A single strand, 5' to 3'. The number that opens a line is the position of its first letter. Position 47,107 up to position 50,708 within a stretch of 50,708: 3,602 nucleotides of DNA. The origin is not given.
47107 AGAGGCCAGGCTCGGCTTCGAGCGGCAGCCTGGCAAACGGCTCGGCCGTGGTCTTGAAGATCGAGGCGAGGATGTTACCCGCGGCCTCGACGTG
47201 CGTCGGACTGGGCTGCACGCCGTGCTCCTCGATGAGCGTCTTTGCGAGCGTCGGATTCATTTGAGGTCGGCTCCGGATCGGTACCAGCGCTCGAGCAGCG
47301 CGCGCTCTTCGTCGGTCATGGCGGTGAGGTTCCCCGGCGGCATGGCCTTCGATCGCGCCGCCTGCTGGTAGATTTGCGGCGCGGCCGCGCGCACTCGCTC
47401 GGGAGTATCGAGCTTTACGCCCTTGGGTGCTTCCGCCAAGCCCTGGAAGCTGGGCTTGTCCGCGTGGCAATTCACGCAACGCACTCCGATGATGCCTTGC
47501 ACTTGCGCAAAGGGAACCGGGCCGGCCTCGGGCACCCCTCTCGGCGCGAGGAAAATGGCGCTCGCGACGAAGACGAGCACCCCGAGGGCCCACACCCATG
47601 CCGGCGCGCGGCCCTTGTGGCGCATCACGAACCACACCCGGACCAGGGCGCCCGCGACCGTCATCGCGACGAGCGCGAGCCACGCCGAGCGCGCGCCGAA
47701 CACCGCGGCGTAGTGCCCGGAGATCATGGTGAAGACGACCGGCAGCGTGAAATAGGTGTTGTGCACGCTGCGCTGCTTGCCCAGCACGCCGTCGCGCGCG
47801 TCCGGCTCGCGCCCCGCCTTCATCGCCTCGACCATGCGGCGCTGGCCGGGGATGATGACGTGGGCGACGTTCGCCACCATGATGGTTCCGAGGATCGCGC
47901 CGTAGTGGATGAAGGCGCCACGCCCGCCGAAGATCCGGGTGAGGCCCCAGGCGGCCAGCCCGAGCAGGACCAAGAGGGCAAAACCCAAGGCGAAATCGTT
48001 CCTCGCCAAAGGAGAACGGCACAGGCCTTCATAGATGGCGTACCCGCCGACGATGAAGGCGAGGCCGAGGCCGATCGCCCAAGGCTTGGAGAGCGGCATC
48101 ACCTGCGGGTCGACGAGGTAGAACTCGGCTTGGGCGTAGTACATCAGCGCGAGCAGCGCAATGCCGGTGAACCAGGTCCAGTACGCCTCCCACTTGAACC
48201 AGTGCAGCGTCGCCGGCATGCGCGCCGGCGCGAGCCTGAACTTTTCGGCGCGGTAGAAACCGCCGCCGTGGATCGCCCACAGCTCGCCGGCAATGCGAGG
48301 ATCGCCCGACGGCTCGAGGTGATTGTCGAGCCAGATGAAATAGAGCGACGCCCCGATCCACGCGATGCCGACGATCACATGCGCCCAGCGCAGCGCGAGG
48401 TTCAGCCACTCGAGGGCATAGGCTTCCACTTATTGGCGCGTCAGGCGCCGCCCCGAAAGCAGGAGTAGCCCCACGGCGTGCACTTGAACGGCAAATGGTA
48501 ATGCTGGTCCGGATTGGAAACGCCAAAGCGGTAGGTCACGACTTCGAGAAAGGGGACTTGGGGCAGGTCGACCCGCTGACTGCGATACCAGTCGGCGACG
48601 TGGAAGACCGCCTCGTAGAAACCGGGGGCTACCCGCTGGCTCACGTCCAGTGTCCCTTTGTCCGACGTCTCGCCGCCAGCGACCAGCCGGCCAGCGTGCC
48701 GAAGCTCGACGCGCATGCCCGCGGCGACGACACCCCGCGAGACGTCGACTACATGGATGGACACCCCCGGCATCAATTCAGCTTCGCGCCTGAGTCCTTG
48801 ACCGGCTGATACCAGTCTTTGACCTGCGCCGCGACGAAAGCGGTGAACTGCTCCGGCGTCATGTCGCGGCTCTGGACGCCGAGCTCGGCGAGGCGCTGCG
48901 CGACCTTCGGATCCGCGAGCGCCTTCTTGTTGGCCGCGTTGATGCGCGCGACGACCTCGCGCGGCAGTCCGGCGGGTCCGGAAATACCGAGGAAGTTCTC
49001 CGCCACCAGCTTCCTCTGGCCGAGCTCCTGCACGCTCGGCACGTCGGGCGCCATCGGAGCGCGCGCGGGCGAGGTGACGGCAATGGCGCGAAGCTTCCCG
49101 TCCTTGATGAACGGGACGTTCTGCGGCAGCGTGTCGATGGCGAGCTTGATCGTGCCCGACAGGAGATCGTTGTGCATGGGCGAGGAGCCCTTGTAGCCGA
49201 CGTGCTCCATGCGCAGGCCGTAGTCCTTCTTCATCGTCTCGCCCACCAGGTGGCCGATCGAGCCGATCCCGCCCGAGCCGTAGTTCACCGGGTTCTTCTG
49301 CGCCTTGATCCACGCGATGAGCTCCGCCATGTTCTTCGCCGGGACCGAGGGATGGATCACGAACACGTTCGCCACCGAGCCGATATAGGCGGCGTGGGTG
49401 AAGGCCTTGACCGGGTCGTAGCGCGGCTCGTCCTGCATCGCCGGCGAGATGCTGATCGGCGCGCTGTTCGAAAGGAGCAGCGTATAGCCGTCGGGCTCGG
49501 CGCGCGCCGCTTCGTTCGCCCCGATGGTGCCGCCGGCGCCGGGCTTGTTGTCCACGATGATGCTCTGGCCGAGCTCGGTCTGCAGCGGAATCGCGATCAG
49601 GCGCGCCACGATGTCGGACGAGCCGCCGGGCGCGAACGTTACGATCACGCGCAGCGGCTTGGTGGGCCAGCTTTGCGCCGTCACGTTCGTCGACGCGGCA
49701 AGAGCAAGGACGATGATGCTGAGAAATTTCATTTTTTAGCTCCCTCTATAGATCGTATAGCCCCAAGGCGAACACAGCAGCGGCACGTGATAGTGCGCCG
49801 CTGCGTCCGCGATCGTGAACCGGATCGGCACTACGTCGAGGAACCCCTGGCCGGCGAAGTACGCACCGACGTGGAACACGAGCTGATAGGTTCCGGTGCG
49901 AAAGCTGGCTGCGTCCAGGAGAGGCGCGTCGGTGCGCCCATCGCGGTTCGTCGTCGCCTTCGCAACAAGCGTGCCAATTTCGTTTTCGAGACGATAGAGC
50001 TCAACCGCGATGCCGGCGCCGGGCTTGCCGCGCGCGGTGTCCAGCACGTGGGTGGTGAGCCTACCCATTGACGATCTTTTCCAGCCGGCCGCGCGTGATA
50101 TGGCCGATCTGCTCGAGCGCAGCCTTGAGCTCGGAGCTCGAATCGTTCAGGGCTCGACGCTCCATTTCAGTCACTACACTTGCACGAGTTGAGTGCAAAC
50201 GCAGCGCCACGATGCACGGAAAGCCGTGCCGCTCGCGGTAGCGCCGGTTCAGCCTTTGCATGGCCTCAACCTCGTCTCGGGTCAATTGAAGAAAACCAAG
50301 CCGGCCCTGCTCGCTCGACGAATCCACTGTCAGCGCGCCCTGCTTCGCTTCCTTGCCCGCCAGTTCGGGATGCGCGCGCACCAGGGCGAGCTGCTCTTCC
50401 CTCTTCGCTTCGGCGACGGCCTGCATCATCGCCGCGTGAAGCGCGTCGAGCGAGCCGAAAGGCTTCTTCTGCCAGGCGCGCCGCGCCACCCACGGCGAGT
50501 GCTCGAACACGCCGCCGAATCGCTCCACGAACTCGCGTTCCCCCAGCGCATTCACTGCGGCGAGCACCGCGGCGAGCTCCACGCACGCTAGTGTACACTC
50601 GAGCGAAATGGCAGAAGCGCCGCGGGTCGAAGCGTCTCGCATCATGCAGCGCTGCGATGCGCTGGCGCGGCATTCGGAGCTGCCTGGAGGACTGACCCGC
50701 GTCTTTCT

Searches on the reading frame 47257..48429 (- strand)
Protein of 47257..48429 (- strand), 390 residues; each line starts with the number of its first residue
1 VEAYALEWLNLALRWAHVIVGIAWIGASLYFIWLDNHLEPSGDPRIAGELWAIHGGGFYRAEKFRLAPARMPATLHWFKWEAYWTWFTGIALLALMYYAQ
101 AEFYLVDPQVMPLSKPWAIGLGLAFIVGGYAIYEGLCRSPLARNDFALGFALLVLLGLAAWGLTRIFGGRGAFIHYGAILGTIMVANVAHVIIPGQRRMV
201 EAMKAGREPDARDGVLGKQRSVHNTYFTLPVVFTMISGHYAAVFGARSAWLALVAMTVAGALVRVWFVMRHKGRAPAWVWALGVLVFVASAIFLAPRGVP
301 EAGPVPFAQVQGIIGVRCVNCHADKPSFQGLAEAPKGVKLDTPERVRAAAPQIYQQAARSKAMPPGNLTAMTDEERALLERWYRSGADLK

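Call 14: search_protein_families(library=pfam, proteins=[window:47257-48429:-], max_evalue=0.001)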
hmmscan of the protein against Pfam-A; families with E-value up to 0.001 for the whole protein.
window:47257-48429:- (390 aa): 1 family
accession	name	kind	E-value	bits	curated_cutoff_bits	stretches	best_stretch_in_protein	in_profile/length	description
PF06181.16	Urate_ox_N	-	4e-121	404.4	26.9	1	3-294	1-294/295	Urate oxidase N-terminal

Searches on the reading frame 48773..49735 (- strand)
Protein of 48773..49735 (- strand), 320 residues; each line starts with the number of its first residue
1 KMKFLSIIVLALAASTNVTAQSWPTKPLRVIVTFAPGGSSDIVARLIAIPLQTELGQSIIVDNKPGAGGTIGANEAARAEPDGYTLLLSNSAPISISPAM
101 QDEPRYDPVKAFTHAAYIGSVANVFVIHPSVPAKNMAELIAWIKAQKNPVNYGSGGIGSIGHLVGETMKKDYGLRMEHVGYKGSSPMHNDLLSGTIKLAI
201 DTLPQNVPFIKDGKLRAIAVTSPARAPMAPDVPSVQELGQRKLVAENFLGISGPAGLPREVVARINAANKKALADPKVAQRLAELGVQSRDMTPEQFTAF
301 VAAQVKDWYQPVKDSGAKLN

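Call 12: search_protein_families(library=pfam, proteins=[window:48773-49735:-], max_evalue=0.001)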
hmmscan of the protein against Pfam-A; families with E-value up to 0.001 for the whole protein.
window:48773-49735:- (320 aa): 1 family
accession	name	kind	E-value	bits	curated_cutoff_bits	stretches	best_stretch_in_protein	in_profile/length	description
PF03401.19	TctC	-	8.5e-64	216.2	27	1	43-312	1-269/274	Tripartite tricarboxylate transporter family receptor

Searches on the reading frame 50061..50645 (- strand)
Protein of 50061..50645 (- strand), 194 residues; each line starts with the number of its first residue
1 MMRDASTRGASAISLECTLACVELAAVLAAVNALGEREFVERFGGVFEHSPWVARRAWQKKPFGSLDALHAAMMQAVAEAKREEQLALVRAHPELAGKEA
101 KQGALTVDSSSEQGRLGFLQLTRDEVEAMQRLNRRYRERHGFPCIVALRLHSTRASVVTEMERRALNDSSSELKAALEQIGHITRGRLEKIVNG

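Call 17: search_protein_families(library=pfam, proteins=[window:50061-50645:-], max_evalue=0.01)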
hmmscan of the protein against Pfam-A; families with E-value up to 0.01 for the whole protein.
window:50061-50645:- (194 aa): 1 family
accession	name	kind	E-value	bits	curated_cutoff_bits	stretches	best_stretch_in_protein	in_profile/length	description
PF09349.15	OHCU_decarbox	-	4.9e-46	157.5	24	1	32-189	1-155/155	OHCU decarboxylase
